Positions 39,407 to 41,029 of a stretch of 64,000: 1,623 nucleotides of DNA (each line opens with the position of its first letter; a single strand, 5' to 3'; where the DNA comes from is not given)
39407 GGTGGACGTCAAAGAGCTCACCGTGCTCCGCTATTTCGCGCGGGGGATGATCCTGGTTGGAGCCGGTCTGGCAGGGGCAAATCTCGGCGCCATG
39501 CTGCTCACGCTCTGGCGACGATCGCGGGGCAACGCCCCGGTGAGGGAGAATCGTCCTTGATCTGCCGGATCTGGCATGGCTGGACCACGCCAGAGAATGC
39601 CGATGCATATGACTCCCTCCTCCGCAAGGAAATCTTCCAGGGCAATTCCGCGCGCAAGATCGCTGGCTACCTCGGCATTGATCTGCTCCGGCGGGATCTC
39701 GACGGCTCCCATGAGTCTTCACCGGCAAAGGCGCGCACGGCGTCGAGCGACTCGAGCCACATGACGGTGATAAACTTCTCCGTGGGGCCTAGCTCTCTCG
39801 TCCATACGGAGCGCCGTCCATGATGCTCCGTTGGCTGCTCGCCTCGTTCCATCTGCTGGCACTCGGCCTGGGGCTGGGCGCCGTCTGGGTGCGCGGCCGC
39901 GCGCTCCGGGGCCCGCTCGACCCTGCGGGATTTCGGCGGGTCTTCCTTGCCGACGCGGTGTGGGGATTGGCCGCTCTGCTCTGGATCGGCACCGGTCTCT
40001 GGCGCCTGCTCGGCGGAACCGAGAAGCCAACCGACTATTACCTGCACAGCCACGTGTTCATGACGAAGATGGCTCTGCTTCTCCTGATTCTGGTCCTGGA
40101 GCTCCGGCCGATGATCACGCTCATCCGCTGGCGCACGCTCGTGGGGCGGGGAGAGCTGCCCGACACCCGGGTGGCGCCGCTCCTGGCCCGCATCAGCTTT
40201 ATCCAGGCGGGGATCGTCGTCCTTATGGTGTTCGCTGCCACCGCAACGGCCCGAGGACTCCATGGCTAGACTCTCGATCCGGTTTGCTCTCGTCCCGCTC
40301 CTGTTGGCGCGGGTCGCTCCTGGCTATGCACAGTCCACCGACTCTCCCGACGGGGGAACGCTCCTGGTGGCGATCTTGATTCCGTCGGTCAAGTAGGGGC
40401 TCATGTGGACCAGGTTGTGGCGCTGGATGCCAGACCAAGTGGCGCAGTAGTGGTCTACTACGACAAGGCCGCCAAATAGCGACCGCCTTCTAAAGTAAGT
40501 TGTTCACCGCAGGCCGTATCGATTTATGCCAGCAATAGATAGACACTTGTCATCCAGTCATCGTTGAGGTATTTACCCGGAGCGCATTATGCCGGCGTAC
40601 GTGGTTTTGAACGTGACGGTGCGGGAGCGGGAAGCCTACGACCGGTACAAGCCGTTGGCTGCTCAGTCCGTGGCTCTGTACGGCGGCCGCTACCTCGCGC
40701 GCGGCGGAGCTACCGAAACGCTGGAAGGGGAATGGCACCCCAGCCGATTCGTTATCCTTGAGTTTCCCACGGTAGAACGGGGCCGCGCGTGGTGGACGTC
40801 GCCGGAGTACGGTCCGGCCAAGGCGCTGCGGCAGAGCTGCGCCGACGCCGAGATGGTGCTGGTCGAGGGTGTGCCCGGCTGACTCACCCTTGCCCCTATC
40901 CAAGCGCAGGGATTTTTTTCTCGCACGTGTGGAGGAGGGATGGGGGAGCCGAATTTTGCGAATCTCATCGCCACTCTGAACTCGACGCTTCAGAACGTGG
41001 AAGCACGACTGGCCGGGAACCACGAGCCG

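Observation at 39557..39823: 84-bp in-frame inversion inside a small ABM-like gene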

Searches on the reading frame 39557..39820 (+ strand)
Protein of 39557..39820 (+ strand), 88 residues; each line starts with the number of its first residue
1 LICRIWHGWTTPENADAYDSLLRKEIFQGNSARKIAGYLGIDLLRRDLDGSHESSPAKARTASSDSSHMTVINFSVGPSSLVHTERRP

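Call 4: search_protein_families(library=pfam, max_evalue=10, proteins=[window:39557-39820:+])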
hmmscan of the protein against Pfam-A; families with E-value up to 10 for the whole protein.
seq(88 aa): 0 families

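Call 5: search_protein_families(library=ncbifam, max_evalue=10, proteins=[window:39557-39820:+])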
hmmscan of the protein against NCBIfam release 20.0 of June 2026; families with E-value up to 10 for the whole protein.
seq(88 aa): 0 families

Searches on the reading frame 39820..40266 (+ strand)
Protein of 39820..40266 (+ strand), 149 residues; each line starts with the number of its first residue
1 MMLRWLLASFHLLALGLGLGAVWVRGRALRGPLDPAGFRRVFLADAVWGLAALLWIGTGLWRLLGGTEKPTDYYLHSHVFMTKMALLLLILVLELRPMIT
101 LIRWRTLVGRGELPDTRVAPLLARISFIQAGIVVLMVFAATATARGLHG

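Call 4: search_protein_families(library=pfam, max_evalue=10, proteins=[window:39820-40266:+])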
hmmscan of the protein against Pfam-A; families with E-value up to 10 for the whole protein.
seq(149 aa): 1 family
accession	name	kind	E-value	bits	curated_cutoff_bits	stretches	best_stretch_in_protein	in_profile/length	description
PF09980.14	DUF2214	-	4.6e-31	108.2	34.1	1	4-147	2-146/147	Predicted membrane protein (DUF2214)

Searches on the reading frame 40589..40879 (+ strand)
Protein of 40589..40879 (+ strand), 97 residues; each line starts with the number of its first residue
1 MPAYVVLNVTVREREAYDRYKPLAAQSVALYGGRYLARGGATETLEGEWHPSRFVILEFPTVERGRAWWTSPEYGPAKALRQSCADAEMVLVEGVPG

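Call 4: search_protein_families(library=pfam, max_evalue=10, proteins=[window:40589-40879:+])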
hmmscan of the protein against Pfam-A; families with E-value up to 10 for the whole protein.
seq(97 aa): 1 family
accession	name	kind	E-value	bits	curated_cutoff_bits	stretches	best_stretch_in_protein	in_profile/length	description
PF07045.17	DUF1330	-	4.1e-32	110.9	23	1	2-95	1-94/94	Domain of unknown function (DUF1330)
